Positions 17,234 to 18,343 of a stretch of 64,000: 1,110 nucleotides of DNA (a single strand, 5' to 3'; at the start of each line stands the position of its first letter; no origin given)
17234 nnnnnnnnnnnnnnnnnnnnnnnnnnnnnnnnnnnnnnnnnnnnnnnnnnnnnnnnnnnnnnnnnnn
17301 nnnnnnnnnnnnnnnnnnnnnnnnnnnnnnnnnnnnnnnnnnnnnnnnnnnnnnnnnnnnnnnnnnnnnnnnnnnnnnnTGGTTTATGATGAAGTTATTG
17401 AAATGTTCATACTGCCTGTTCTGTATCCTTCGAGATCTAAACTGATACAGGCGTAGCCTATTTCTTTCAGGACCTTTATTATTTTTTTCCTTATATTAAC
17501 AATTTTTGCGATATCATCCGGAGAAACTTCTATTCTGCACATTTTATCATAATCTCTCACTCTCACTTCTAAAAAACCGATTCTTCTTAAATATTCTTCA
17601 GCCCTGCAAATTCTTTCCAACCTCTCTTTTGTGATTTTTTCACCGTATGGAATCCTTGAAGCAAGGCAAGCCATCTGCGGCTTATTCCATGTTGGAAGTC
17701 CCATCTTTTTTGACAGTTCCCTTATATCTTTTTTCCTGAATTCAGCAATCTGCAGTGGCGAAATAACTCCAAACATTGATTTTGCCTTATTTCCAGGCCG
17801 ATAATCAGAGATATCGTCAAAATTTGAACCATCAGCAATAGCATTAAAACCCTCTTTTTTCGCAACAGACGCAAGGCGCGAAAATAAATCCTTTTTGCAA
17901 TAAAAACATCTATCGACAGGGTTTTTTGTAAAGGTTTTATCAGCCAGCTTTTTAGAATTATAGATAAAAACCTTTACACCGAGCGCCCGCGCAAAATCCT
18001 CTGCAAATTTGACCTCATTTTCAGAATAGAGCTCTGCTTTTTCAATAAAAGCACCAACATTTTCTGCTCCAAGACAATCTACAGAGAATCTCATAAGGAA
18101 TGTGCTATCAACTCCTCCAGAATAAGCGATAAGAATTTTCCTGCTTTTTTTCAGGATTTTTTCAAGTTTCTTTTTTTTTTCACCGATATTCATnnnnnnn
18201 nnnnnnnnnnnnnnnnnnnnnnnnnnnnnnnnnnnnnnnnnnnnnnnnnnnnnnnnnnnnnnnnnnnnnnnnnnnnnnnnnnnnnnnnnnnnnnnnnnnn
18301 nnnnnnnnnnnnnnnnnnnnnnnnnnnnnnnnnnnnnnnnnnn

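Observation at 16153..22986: Single operon linking Rrf2, COG1900/NIL-ferredoxin homocysteine synthesis, NifS, NadA, IscU, Nfu, a Cys-rich LarE-like sulfur transferase and a Cu/Zn efflux permease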

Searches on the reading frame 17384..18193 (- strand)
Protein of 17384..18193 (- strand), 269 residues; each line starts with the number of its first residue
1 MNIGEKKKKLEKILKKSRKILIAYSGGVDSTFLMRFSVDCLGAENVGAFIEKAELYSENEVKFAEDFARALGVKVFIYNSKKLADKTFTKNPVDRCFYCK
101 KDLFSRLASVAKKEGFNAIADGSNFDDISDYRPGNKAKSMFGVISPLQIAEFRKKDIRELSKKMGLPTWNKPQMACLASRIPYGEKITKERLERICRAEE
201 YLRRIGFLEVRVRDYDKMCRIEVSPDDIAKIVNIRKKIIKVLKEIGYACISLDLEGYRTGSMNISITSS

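Call 3: search_protein_families(library=pfam, proteins=[window:17384-18193:-])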
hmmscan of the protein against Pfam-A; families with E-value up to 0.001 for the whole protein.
window:17384-18193:- (269 aa): 3 families
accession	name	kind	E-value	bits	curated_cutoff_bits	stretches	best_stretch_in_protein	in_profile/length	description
PF02540.23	NAD_synthase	-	5.6e-06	26.1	21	1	16-83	17-84/242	NAD synthase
PF02568.20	ThiI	-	0.00067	19.8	20.5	0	19-164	5-159/197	Thiamine biosynthesis protein (ThiI)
PF01171.26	ATP_bind_3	-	0.00097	19.3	27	0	19-90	1-74/182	PP-loop family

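Call 4: search_protein_families(library=ncbifam, proteins=[window:17384-18193:-])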
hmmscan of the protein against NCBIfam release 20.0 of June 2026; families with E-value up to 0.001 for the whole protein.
window:17384-18193:- (269 aa): 13 families
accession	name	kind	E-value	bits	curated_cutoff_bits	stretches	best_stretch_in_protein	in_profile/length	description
TIGR00268.2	TIGR00268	equivalog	2.7e-94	315.3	150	1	5-263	1-259/259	ATP-dependent sacrificial sulfur transferase LarE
NF049949.1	tRNAsynTtuAPyrococ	equivalog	2.2e-08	33.6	450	1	11-129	41-161/292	tRNA-5-methyluridine(54) 2-sulfurtransferase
NF010587.0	PRK13980.1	equivalog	2.8e-08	33.3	255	1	16-91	30-105/267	NAD+ synthase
NF010588.0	PRK13981.1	equivalog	1.2e-06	27.3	479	1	18-79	286-347/546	NAD+ synthase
TIGR02432.1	lysidine_TilS_N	equivalog_domain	5e-06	26.6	93.6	1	19-90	1-76/189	tRNA lysidine(34) synthetase TilS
TIGR00884.1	guaA_Cterm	equivalog_domain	6e-06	25.8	338.75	0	16-80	15-79/310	glutamine-hydrolyzing GMP synthase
TIGR03573.1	WbuX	subfamily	9.4e-06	25.3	203.2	1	5-159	41-210/344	N-acetyl sugar amidotransferase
TIGR00032.1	argG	equivalog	2.2e-05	24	268.2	1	19-168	1-162/394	argininosuccinate synthase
TIGR00552.1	nadE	equivalog_domain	2.4e-05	23.7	63.65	1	16-85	21-91/251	NAD(+) synthase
NF002048.0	PRK00876.1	subfamily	0.00019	20.3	313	1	11-76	32-96/330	NAD(+) synthase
NF007942.0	PRK10660.1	equivalog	0.00065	18.6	606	0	8-38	8-38/439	tRNA lysidine(34) synthetase TilS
NF000848.1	PRK00074.1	equivalog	0.00065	18.4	400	0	10-82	207-279/512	glutamine-hydrolyzing GMP synthase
NF001138.1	PRK00143.1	equivalog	0.00071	18.6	284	0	19-82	1-70/345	tRNA 2-thiouridine(34) synthase MnmA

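Call 7: search_solved_structures(query=window:17384-18193:-, show_alignments=3, max_evalue=0.001)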
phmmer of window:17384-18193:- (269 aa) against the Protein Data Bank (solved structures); distinct sequences matched with E-value up to 0.001: 9.
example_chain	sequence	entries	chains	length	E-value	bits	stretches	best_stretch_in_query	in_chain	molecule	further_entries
6b2o_A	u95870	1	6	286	5e-54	186.7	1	4-268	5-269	ATP-utilizing enzyme of the PP-loopsuperfamily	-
5udq_A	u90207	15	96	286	1.7e-53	184.9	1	4-268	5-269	Lactate racemization operon protein LarE | ATP-utilizing enzyme of the PP-loopsuperfamily | Pyridinium-3,5-biscarboxylic acid mononucleotide sulfurtransferase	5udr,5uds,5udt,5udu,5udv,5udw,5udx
8cnz_A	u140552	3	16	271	4.9e-26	95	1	13-255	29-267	NAD_synthase domain-containing protein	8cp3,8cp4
2ywb_A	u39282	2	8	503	9.4e-07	31.8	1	18-202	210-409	GMP synthase [glutamine-hydrolyzing]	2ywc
3vrh_A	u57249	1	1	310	5.4e-06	29.3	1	11-132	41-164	Putative uncharacterized protein PH0300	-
5mko_A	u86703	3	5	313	5.6e-06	29.3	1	11-132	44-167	TtuA PH0300 | PH0300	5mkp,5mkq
5gha_A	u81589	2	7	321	3.5e-05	26.7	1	10-135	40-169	Sulfur Transferase TtuA | tRNA-5-methyluridine(54) 2-sulfurtransferase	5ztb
5b4e_A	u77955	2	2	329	3.7e-05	26.6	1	10-135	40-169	Sulfur Transferase TtuA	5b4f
1wy5_A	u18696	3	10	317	0.00048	22.9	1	11-130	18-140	Hypothetical UPF0072 protein AQ_1887 | tRNA(Ile)-lysidine synthase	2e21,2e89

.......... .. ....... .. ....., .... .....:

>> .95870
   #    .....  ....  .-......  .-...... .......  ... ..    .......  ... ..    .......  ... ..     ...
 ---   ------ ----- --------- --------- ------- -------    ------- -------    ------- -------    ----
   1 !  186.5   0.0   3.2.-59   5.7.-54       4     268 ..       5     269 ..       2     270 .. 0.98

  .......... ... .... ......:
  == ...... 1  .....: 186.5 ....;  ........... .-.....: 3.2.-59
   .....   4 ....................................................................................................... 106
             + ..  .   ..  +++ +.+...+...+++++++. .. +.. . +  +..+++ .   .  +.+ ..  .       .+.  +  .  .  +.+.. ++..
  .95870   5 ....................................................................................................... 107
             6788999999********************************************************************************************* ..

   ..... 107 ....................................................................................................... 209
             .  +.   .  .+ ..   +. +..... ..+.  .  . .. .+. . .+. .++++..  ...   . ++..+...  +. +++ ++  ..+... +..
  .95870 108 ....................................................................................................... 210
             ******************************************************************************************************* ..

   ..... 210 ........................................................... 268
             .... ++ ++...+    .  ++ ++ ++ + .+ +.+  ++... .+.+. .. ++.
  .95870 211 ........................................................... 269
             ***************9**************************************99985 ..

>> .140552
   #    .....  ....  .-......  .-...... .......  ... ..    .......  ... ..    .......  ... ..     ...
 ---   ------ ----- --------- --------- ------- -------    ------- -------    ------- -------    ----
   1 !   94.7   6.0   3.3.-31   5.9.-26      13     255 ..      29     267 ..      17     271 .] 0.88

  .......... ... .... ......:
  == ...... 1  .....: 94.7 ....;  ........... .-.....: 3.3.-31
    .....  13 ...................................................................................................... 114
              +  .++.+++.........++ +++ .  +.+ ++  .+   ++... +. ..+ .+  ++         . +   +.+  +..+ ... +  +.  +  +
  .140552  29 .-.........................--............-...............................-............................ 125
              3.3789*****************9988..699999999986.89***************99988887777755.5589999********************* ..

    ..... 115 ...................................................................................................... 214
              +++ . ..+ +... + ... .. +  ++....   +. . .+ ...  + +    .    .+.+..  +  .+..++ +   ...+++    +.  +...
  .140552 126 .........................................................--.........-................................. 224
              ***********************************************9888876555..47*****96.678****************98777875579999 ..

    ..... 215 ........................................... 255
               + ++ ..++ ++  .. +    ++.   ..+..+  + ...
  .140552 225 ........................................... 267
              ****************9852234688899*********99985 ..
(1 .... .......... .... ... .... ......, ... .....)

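Call 8: find_encoding_contigs(protein=window:17384-18193:-, flank=10000, max_places=6)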
Protein window:17384-18193:- (269 aa): 2 contigs read that carry it; 2 places shown.
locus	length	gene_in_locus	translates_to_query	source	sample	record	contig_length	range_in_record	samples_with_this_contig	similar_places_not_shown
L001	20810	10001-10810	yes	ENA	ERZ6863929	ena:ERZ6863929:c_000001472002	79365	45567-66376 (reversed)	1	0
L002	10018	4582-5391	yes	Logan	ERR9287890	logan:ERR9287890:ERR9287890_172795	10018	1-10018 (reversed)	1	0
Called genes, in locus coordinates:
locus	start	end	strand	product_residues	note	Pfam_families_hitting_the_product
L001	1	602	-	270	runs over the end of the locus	PF01297:ZnuA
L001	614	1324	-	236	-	PF07963:N_methyl, PF07596:SBP_bac_10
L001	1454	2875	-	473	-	PF00884:Sulfatase, PF01663:Phosphodiest (faint), PF16347:SGSH_C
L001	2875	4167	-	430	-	PF01979:Amidohydro_1, PF07969:Amidohydro_3 (faint), PF12890:DHOase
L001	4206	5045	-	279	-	PF01261:AP_endonuc_2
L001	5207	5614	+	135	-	PF02082:Rrf2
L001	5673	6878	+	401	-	PF01837:HcyBio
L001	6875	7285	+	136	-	PF09383:NIL, PF12797:Fer4_2 (faint), PF00037:Fer4 (faint), PF12837:Fer4_6 (faint), PF13237:Fer4_10, PF12838:Fer4_7, PF13187:Fer4_9 (weak), PF13484:Fer4_16 (faint)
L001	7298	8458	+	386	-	PF00266:Aminotran_5, PF01053:Cys_Met_Meta_PP (weak), PF01212:Beta_elim_lyase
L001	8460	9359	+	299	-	PF02445:NadA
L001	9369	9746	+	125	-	PF01592:NifU_N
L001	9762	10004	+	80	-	PF01106:NifU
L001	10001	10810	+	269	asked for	PF02540:NAD_synthase (faint)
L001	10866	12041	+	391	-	PF03773:ArsP_1, PF00403:HMA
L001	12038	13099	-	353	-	PF13527:Acetyltransf_9, PF00583:Acetyltransf_1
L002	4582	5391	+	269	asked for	PF02540:NAD_synthase (faint)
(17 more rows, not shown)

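Call 10: find_homologous_proteins(query=window:17384-18193:-, max_evalue=1e-20)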
Query window:17384-18193:- (269 aa): 7892 proteins with E <= 1e-20 among 8000 candidates; the best 120 are listed.
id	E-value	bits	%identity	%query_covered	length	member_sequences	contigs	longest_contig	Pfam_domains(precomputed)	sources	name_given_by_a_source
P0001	3.8e-172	588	100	100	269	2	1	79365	PF02540.24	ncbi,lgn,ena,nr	ncbi:MAG: ATP-dependent sacrificial sulfur transferase LarE [Candidatus Omnitrophica bacterium]|nr:A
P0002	5.4e-148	509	85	100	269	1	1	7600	PF02540.24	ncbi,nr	ncbi:MAG: ATP-dependent sacrificial sulfur transferase LarE [Candidatus Omnitrophica bacterium]|nr:A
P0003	9.6e-120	417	67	99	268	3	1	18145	PF02540.24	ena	-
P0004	1.6e-117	410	67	93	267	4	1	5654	-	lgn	-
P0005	5.9e-117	408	68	99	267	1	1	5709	PF02540.24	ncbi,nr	ncbi:MAG: ATP-dependent sacrificial sulfur transferase LarE [bacterium]|nr:ATP-dependent sacrificial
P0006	5.0e-116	405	68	98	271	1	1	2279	PF02540.24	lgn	-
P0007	1.7e-115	403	66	99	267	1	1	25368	PF02540.24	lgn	-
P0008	1.4e-114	400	69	93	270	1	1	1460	PF02540.24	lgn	-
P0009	4.0e-114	398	68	97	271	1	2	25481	-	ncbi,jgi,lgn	-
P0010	1.5e-112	393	64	93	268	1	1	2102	PF02540.24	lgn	-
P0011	2.8e-112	392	67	91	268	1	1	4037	-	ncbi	-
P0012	1.8e-110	386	67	99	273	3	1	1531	PF02540.24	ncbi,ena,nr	ncbi:MAG TPA: ATP-dependent sacrificial sulfur transferase LarE [bacterium]|nr:ATP-dependent sacrifi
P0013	3.4e-110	385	65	92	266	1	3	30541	PF02540.24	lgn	-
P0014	2.0e-109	383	64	93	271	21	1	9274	PF02540.24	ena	-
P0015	3.0e-109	382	65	99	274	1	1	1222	PF02540.24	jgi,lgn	-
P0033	1.7e-83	298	54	96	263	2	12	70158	PF01171.27,PF02540.24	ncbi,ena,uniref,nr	ncbi:TIGR00268 family protein [candidate division WOR-1 bacterium RIFOXYC2_FULL_37_10]|uniref:TIGR00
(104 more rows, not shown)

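Call 14: find_related_loci(query=A1, collection=genome_contigs, flank=10000)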
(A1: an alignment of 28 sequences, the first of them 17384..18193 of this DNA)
Query A1 (269 aa) in genome_contigs; peptide patterns used: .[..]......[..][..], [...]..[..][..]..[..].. (x = any residue, [..] = any of these).
600 stretches matched a pattern (row limit reached: there are more); 574 encode a relative of the query (tblastn E <= 1e-3); the best 80 are kept; 80 distinct loci.
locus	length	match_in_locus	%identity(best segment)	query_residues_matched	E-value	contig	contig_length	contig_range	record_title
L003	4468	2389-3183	46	5-267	2e-84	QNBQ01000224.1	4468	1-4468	MAG: Candidatus Poribacteria bacterium isolate B28_G17 B28_Guay17_scaffold_10763, whole genome shotgun sequence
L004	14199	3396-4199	49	1-267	1e-81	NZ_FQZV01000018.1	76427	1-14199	Geosporobacter subterraneus DSM 17957, whole genome shotgun sequence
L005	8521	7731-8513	49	5-263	2e-81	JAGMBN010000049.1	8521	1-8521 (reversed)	MAG: bacterium isolate RS_16_22 ZL425.bin.22.fa_49, whole genome shotgun sequence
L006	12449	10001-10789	48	2-263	5e-80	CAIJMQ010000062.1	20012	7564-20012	uncultured bacterium isolate D14_bin-0225 genome assembly, contig: bin-0225:062/121, whole genome shotgun sequence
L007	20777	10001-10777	50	9-263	1e-79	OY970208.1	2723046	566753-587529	MAG: uncultured candidate division Zixibacteria bacterium isolate MFD04408.bin.1.44 genome assembly, chromosome: 1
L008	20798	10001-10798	48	5-269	1e-79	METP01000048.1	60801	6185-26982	MAG: candidate division WOR-1 bacterium RIFCSPLOWO2_02_FULL_46_20 rifcsplowo2_02_scaffold_329, whole genome shotgun sequ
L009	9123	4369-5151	45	2-263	2e-78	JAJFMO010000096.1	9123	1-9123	MAG: Paenibacillaceae bacterium isolate C_No_T20_A_bin.4 scaffold_5467, whole genome shotgun sequence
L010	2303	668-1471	46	5-268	9e-81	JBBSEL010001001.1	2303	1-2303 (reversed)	MAG: Chloroflexia bacterium isolate LS1_sbin.44 LS1_sbin.44_K_144590_L_2303_cov_13.0000, whole genome shotgun sequence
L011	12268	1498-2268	48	9-264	2e-78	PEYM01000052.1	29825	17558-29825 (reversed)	MAG: Candidatus Saganbacteria bacterium CG08_land_8_20_14_0_20_45_16 CG08_land_8_20_14_0.20_scaffold_399_c, whole genome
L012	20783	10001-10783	47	2-263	1e-77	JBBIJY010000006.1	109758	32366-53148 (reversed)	MAG: Armatimonadota bacterium isolate PFS170222_bin_173 NODE_166_length_109758_cov_14.611506, whole genome shotgun seque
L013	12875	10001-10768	45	10-263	1e-77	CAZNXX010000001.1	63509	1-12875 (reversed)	MAG TPA_asm: uncultured bacterium isolate SRP192927_co6_52 genome assembly, contig: NODE_531_length_63509_cov_9.966811,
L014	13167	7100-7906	45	1-267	1e-77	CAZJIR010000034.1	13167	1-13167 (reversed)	MAG TPA_asm: uncultured Pirellulales bacterium isolate binchicken_co211_289 genome assembly, contig: NODE_3176_length_13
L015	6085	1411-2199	45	1-263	4e-77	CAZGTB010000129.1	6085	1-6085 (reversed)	MAG TPA_asm: uncultured Syntrophorhabdus sp. isolate SRP302447_co2_18 genome assembly, contig: NODE_36656_length_6085_co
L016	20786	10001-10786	45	3-263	5e-77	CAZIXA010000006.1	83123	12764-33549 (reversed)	MAG TPA_asm: uncultured Clostridia bacterium isolate SRP323688_co1_183 genome assembly, contig: NODE_590_length_83123_co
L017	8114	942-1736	48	1-263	4e-77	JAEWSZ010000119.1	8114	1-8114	MAG: Bacillota bacterium isolate OH_SDB_126 k127_908198, whole genome shotgun sequence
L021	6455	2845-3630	47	1-263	3e-76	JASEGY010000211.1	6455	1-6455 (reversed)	MAG: bacterium isolate Yes70-08 NODE_211_length_6455_cov_568.710625, whole genome shotgun sequence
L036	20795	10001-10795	46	2-263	4e-74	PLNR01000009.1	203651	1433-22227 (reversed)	MAG: Candidatus Omnitrophota bacterium isolate fen_1319 73.20120800_E1X.29_contig_3384, whole genome shotgun sequence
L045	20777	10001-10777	46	5-263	2e-73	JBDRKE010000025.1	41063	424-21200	MAG: Candidatus Omnitrophota bacterium isolate MEGAHIT-group-1.695 k141_4693168, whole genome shotgun sequence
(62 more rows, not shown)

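Call 22: find_related_loci(query=window:17384-18193:-, collection=metagenome_contigs, flank=10000)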
Query window:17384-18193:- (269 aa) in metagenome_contigs; peptide patterns used: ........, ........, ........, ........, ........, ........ (x = any residue, [..] = any of these).
261 stretches matched a pattern; 67 encode a relative of the query (tblastn E <= 1e-3); 67 distinct loci.
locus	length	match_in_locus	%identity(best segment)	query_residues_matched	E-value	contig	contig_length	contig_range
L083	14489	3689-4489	67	1-267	1e-120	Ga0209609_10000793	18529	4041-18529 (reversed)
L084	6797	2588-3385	66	3-268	6e-115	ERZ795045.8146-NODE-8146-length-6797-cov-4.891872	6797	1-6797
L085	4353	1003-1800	66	3-268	6e-116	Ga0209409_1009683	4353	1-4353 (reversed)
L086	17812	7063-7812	64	17-266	8e-112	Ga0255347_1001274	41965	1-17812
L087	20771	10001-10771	65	10-266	4e-112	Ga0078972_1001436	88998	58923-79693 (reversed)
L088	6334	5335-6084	64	17-266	1e-111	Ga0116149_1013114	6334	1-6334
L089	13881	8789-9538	64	17-266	6e-111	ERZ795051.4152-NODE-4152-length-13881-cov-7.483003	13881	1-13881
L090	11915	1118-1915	66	3-268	6e-115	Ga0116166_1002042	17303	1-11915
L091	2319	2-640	66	55-267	5e-96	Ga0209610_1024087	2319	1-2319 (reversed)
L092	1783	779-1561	54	6-263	3e-91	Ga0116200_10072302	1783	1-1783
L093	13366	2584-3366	53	3-263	6e-84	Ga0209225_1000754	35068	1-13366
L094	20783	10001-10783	51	3-263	4e-83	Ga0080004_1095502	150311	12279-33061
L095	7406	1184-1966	51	3-263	6e-82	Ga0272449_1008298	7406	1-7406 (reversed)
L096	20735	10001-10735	55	19-263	8e-82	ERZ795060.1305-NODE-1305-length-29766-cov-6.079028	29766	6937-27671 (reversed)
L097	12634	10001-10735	55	19-263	8e-82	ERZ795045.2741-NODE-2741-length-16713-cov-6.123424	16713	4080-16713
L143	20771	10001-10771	47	9-263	4e-75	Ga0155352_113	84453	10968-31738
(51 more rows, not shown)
